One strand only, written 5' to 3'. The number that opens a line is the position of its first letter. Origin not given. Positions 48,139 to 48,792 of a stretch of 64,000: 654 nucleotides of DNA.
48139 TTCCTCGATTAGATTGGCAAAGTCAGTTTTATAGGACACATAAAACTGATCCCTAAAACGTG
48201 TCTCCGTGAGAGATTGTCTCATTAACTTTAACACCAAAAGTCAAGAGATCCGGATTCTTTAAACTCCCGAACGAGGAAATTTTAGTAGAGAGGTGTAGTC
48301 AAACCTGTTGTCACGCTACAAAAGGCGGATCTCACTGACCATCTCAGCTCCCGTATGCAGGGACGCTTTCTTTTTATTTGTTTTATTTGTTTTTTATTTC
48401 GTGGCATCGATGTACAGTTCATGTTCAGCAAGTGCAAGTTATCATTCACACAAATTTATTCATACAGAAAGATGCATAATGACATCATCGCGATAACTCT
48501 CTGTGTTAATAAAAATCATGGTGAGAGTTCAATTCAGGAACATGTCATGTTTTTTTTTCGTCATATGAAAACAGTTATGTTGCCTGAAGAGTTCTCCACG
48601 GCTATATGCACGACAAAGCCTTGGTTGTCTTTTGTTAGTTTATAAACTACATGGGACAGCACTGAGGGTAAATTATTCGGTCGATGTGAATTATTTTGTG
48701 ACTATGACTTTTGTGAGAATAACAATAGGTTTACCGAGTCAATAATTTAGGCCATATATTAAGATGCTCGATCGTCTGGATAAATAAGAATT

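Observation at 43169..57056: Complete tailless/TLX (NR2E1) orthologue with a 19-bp P-box micro-exon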

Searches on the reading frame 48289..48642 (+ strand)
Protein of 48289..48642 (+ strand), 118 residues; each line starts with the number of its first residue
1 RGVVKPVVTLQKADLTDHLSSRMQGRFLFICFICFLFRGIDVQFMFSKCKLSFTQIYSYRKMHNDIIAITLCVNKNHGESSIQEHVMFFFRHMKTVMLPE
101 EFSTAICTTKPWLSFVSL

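Call 52: search_protein_families(library=pfam, max_evalue=0.01, proteins=[window:48289-48642:+])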
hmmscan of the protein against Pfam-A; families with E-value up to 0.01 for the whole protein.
window:48289-48642:+ (118 aa): 0 families
